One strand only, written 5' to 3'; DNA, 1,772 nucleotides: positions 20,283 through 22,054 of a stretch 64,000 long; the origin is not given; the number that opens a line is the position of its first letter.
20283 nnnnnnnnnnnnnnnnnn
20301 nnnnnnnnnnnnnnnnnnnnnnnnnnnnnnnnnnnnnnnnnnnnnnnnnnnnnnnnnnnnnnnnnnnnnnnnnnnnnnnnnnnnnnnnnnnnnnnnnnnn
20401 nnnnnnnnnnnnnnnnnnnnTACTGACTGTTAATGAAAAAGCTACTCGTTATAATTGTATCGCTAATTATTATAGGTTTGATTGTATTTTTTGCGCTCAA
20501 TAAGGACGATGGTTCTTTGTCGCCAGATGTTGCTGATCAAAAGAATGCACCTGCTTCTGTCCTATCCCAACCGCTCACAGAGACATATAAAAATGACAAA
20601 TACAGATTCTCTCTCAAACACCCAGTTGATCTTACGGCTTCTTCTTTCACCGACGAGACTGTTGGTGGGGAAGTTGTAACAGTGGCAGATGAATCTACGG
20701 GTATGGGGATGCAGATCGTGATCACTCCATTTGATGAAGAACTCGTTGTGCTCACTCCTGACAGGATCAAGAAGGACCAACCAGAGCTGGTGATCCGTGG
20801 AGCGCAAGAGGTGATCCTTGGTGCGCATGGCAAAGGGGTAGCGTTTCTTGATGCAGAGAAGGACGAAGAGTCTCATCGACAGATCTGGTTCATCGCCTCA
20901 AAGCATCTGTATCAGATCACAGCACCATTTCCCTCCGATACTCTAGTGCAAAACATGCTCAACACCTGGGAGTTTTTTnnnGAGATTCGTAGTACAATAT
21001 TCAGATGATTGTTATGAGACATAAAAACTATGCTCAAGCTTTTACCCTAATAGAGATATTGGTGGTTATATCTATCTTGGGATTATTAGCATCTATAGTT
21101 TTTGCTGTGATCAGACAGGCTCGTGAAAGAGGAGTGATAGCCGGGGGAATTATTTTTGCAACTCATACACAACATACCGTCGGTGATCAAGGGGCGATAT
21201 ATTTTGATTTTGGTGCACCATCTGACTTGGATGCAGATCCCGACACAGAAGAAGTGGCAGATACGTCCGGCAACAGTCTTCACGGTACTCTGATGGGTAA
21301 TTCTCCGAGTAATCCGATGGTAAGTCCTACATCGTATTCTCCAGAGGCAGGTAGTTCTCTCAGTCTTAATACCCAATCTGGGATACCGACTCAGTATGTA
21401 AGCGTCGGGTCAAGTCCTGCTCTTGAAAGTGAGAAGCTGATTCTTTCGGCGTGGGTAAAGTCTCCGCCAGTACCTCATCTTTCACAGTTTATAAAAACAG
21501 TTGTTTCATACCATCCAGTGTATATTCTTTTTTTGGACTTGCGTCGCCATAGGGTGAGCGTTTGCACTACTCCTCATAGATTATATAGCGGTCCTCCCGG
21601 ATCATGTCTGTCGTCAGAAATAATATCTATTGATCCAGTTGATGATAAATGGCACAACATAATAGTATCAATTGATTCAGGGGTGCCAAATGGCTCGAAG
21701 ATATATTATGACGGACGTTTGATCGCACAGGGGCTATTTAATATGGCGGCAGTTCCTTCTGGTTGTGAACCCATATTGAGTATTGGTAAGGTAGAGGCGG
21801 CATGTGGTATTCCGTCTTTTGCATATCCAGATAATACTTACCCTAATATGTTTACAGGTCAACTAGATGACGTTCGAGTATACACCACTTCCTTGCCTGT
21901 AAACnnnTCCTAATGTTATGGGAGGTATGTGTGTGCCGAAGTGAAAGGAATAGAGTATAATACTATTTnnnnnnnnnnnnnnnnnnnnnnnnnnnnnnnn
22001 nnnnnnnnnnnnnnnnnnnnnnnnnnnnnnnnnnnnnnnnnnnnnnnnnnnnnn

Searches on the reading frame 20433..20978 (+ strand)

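Call 9: search_protein_families(library=pfam, proteins=[window:20433-20978:+], max_evalue=0.01)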
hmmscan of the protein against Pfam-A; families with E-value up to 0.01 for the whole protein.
window:20433-20978:+ (182 aa): 1 family
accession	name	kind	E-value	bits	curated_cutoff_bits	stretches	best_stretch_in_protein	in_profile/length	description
PF18933.6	PsbP_2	-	0.00068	20.1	27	1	5-164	1-163/184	PsbP-like protein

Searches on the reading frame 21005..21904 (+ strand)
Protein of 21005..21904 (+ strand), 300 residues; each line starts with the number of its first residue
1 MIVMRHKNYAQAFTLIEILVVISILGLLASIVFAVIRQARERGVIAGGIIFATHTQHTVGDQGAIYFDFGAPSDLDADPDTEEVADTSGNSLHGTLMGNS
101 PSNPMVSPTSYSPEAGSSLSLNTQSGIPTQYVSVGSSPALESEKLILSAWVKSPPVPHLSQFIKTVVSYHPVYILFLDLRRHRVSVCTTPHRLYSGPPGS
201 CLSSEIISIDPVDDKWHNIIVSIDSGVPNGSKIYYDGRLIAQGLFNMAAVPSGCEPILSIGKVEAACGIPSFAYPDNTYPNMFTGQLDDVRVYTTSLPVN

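Call 9: search_protein_families(library=pfam, proteins=[window:21005-21904:+], max_evalue=0.01)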
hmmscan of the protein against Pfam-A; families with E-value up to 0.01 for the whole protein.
window:21005-21904:+ (300 aa): 2 families
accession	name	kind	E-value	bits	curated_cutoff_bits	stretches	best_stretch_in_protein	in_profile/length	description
PF07963.17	N_methyl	-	6.4e-07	29.1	21.2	1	8-33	2-27/27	Prokaryotic N-terminal methylation motif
PF13385.13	Laminin_G_3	-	1.2e-06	29.2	27.6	1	129-297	4-145/151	Concanavalin A-like lectin/glucanases superfamily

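Call 36: find_homologous_proteins(query=window:21005-21904:+)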
Query window:21005-21904:+ (300 aa): 6 proteins with E <= 0.001 among 1042 candidates.
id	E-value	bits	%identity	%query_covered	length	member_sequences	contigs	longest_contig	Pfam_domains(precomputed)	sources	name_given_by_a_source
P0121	2.4e-197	672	100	100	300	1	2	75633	PF07963.18,PF13385.14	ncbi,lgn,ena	-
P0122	2.1e-112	393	65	100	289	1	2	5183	PF07963.18,PF13385.14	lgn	-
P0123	1.0e-98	348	60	100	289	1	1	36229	PF07963.18,PF13385.14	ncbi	-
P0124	2.0e-11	61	27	96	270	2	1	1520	PF07963.18,PF07953.21,PF13385.14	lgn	-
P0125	2.5e-10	58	27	97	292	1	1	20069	PF07963.18,PF13385.14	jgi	-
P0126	2.1e-9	55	29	96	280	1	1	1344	PF07963.18,PF07953.21,PF13385.14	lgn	-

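Call 38: find_encoding_contigs(protein=P0123, flank=10000, max_places=2)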
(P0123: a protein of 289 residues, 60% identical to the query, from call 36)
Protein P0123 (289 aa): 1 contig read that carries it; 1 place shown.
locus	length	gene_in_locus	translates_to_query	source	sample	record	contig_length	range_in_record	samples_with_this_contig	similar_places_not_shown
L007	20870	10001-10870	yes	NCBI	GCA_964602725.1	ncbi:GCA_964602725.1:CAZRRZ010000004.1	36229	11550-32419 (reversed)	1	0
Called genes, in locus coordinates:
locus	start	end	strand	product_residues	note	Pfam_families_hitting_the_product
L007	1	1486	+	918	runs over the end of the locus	PF13385:Laminin_G_3, PF22842:Pel9A-like_beta_helix, PF13229:Beta_helix (weak), PF05048:NosD, PF13229:Beta_helix, PF00404:Dockerin_1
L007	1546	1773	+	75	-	PF21956:DUF6922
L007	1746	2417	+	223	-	PF08843:AbiEii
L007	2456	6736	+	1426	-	PF00963:Cohesin, PF13385:Laminin_G_3, PF07602:DUF1565 (faint), PF22842:Pel9A-like_beta_helix, PF13229:Beta_helix, PF00404:Dockerin_1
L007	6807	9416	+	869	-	PF13385:Laminin_G_3, PF00404:Dockerin_1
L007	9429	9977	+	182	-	-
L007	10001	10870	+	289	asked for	PF07963:N_methyl (weak), PF13385:Laminin_G_3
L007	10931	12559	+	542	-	-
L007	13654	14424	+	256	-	PF00041:fn3 (weak), PF00404:Dockerin_1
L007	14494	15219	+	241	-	PF00963:Cohesin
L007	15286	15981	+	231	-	PF01386:Ribosomal_L25p, PF14693:Ribosomal_TL5_C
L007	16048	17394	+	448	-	PF13406:SLT_2 (weak)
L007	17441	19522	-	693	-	PF00753:Lactamase_B, PF12706:Lactamase_B_2, PF23023:Anti-Pycsar_Apyc1 (faint), PF22505:RNase_J_b_CASP, PF07521:RMMBL (faint), PF17770:RNase_J_C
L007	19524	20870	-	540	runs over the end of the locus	PF00496:SBP_bac_5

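Call 48: predict_structure(alignment_id=A2)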
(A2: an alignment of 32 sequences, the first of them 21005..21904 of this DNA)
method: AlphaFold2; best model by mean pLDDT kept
length: 300 residues; sequences in the alignment: 32
mean_pLDDT: 81.1   pTM: 0.79
mean pLDDT of the five models: 81.1, 80.4, 79.9, 78.8, 78.2
residues with pLDDT >= 90: 128; 70-90: 93; 50-70: 70; < 50: 9
segments of 3 or more residues with pLDDT < 50: 204-206
pLDDT, mean of each block of 10 residues (from residue 1): 57 81 94 91 89 93 91 62 87 87 62 74 81 93 94 77 86 84 77 52 56 88 93 92 89 92 83 54 89 87
secondary structure, 60 per line:
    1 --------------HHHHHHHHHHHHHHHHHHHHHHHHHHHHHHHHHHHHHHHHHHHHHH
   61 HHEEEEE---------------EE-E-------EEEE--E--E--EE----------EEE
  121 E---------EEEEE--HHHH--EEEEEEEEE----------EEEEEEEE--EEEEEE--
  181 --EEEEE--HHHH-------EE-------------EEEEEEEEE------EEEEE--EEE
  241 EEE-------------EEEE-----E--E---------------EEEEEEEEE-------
elements in order: H15-62 E63-67 E94-97 E118-121 E131-135 H138-141 E144-152 E163-170 E173-178 E183-187 H190-193 E216-224 E231-235 E238-243 E257-260 E285-293

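Call 51: fold_search(model_id=the predicted structure, library=pdb)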
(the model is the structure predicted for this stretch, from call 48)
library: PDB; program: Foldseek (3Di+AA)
matches with E <= 10: 1197; with E <= 0.001: 127
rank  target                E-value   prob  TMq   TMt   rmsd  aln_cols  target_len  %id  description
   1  5hon_A                1.0e-07  1.00  0.48  0.68   6.0       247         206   17  Structure of Domain 4 of AbnA, a GH43 extracellular arabinanase from Geobacillus stearothermophilus, in complex with a (released 2017-02-01)
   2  5hp6                  2.2e-07  1.00  0.46  0.19   7.2       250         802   18  Structure of AbnA, a GH43 extracellular arabinanase from Geobacillus stearothermophilus (a new conformational state) (released 2017-02-01)
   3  3r4s_A                2.4e-07  1.00  0.52  0.38   5.2       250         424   13  Cell entry of botulinum neurotoxin type C is dependent upon interaction with two ganglioside molecules (released 2011-06-08)
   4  3rmy_C                1.4e-06  1.00  0.48  0.37   5.1       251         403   12  Crystal structure of HCR/D W1238A mutant (released 2011-06-01)
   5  4isr_C                1.4e-06  1.00  0.45  0.33   7.9       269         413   13  Binding domain of Botulinum neurotoxin DC in complex with rat synaptotagmin II (released 2013-08-14)
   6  4isq_A                2.1e-06  1.00  0.46  0.34   7.8       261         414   12  Binding domain of Botulinum neurotoxin DC in complex with human synaptotagmin I (released 2013-08-14)
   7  4iqp                  2.3e-06  1.00  0.44  0.33   5.8       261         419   13  Crystal Structure of HCRA-W1266A (released 2013-05-29)
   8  3azv_A                2.4e-06  1.00  0.51  0.38   4.8       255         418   12  Crystal structure of the receptor binding domain (released 2011-12-28)
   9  3obr                  2.4e-06  1.00  0.48  0.36   5.2       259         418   13  Crystal structure of Botulinum neurotoxin serotype D binding domain (released 2010-09-08)
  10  7z5s_AAA              2.7e-06  1.00  0.46  0.34   5.7       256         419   13  Crystal Structure of botulinum neurotoxin A2 cell binding domain in complex with GD1a (released 2022-06-08)
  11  3n7l                  3.0e-06  1.00  0.48  0.36   5.6       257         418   14  Crystal structure of botulinum neurotoxin serotype D/C VPI 5993 binding domain (released 2010-09-08)
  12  4fvv_B                4.2e-06  1.00  0.49  0.36   5.3       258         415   14  Crystal structure of HCR/D-Sa-GBL1/C (released 2012-10-24)
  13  4fvv_A                4.2e-06  1.00  0.44  0.33   8.9       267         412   13  Crystal structure of HCR/D-Sa-GBL1/C (released 2012-10-24)
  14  5vmr_B                5.5e-06  1.00  0.47  0.35   5.6       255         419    9  Receptor binding domain of BoNT/B in complex with mini-protein binder Bot.2110.4 (released 2017-09-20)
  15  5lr0_A                5.9e-06  1.00  0.52  0.40   4.0       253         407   13  Binding domain of Botulinum Neurotoxin DC in complex with SialylT (released 2017-08-30)
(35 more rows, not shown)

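Call 69: search_protein_families(library=ncbifam, proteins=[window:21005-21904:+], max_evalue=0.01)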
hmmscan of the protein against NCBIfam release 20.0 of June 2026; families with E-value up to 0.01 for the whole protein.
window:21005-21904:+ (300 aa): 5 families
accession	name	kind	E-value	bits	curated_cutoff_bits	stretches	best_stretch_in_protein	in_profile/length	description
TIGR02532.1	IV_pilin_GFxxxE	domain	6.6e-06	25.8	16.3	1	11-32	2-23/24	prepilin-type N-terminal cleavage/methylation domain-containing protein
TIGR01710.1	typeII_sec_gspG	equivalog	0.0001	22.4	88.85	1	12-36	2-26/134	type II secretion system major pseudopilin GspG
TIGR01708.2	typeII_sec_gspH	equivalog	0.00013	22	80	1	13-41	4-32/169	type II secretion system minor pseudopilin GspH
NF041775.1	typeIV_PilA_Myxo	equivalog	0.0048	16.9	400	1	1-34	1-34/214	type IV pilin protein PilA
NF041013.1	T4P_ComGE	equivalog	0.0052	16.9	49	1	11-41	4-34/83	competence type IV pilus minor pilin ComGE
